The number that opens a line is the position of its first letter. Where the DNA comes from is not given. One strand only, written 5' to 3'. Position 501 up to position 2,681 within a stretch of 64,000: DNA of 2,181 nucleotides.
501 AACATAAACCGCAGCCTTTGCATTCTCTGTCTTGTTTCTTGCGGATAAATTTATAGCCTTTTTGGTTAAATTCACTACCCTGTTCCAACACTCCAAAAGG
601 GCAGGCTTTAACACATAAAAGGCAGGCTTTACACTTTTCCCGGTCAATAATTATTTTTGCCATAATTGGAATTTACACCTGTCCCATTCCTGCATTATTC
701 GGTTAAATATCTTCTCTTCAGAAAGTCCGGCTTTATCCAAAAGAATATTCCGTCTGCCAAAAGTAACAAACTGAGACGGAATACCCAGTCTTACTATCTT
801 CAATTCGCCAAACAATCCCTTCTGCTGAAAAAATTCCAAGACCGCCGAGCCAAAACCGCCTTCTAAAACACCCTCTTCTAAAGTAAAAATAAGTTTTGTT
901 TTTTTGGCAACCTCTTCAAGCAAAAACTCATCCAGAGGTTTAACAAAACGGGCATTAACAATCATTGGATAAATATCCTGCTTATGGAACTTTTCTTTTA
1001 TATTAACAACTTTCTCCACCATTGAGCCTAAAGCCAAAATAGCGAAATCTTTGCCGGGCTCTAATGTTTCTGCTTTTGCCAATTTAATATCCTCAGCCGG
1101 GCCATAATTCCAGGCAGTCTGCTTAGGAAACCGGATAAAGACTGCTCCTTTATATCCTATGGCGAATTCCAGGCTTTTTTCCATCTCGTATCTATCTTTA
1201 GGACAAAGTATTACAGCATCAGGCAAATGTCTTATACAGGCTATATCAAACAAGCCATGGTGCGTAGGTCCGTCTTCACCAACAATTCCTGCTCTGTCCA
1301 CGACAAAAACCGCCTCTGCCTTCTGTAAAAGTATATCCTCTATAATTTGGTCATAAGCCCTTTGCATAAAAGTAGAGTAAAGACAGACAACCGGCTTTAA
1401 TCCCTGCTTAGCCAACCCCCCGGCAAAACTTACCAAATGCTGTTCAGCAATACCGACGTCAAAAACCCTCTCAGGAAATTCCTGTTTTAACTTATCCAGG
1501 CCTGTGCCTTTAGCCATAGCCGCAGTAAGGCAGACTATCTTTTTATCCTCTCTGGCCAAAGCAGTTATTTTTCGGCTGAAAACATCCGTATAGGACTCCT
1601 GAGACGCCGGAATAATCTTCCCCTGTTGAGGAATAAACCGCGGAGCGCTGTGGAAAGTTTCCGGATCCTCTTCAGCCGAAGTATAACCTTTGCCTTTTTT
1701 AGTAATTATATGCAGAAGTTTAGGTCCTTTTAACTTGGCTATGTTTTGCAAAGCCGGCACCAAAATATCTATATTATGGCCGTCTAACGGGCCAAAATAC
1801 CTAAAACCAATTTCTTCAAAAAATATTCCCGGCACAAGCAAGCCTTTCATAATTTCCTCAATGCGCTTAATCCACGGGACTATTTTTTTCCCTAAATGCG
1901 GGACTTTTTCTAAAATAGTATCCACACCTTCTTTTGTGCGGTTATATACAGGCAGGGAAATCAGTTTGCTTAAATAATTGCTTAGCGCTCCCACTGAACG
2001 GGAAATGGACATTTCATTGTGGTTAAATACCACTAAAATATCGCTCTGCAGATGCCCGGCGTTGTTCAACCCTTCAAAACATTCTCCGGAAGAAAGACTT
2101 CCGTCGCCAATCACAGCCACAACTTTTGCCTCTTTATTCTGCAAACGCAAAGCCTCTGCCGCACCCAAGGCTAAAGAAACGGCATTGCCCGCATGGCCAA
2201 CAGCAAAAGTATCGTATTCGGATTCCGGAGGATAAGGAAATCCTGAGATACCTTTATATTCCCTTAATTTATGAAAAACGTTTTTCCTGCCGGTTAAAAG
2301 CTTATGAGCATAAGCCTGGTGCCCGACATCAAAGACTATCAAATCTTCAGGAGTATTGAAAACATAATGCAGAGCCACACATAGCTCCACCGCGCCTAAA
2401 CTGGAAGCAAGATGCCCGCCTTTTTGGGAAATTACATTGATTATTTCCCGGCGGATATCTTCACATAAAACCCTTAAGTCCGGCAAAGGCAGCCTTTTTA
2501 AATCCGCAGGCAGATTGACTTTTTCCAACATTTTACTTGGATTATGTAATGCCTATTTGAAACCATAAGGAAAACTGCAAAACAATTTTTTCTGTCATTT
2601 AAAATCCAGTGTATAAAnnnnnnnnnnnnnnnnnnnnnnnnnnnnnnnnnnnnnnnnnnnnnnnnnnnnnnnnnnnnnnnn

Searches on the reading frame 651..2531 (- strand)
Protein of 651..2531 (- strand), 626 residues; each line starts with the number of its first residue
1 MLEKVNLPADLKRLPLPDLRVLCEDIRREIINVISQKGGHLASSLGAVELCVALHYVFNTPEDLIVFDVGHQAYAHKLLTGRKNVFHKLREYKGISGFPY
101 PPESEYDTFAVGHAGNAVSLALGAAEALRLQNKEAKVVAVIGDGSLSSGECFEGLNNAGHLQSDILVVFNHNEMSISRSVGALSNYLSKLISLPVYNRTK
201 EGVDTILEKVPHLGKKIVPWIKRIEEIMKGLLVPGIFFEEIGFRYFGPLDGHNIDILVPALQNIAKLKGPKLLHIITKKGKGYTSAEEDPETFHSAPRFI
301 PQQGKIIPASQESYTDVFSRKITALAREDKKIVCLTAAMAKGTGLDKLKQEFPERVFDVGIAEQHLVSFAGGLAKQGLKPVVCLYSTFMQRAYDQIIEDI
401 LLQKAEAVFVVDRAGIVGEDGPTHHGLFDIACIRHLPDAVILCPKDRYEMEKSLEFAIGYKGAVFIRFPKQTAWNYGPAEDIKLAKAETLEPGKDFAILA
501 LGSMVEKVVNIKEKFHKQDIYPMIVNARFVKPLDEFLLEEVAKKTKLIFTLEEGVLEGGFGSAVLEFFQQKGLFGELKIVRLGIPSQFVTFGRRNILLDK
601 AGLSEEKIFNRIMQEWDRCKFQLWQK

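Call 10: search_protein_families(library=pfam, max_evalue=0.001, proteins=[window:651-2531:-])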
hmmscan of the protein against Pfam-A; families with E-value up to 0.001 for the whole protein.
window:651-2531:- (626 aa): 5 families
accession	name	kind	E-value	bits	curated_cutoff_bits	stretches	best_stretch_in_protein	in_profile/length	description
PF13292.11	DXP_synthase_N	-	7.3e-110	367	21.2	1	2-277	1-274/274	1-deoxy-D-xylulose-5-phosphate synthase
PF02779.29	Transket_pyr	-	1.7e-42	145.4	27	1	313-472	4-171/174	Transketolase, pyrimidine binding domain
PF02780.25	Transketolase_C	-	2.4e-25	89.3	25.9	1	486-608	2-124/124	Transketolase, C-terminal domain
PF02775.26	TPP_enzyme_C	-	1.9e-05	24.9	21.9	1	101-173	17-83/151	Thiamine pyrophosphate enzyme, C-terminal TPP binding domain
PF00676.26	E1_dh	-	4.5e-05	23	22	1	116-179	105-168/300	Dehydrogenase E1 component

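Call 60: find_encoding_contigs(protein=window:651-2531:-, flank=10000, max_places=3)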
Protein window:651-2531:- (626 aa): 4 contigs read that carry it; 2 places shown.
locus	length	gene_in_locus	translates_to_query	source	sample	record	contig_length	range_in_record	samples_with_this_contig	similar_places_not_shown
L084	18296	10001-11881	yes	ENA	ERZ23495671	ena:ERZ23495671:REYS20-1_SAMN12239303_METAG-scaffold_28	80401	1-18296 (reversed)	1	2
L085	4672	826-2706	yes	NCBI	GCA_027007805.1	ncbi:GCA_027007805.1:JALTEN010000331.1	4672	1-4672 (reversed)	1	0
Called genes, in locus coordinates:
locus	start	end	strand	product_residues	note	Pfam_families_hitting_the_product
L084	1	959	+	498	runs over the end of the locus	PF02386:TrkH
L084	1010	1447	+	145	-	-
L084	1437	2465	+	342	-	PF02912:Phe_tRNA-synt_N, PF01409:tRNA-synt_2d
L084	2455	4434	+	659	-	PF03483:B3_4, PF03484:B5, PF17759:tRNA_synthFbeta, PF03147:FDX-ACB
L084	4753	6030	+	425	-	PF05496:RuvB_N, PF13191:AAA_16 (faint), PF00004:AAA, PF07728:AAA_5, PF13173:AAA_14 (weak), PF16193:AAA_assoc_2, PF12002:MgsA_C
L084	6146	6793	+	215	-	PF12225:DUF5981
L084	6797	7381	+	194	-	PF01812:5-FTHF_cyc-lig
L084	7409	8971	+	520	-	PF12072:RNase_Y_N, PF00013:KH_1, PF01966:HD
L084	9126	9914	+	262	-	PF00149:Metallophos, PF13277:YmdB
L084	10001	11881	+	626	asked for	PF13292:DXP_synthase_N, PF02775:TPP_enzyme_C (faint), PF02779:Transket_pyr, PF02780:Transketolase_C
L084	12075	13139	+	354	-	PF01855:POR_N, PF17147:PFOR_II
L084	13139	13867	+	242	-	PF02775:TPP_enzyme_C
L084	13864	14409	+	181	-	PF01558:POR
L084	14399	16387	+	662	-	-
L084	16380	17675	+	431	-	PF00749:tRNA-synt_1c, PF19269:Anticodon_2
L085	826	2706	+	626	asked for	PF13292:DXP_synthase_N, PF02775:TPP_enzyme_C (faint), PF02779:Transket_pyr, PF02780:Transketolase_C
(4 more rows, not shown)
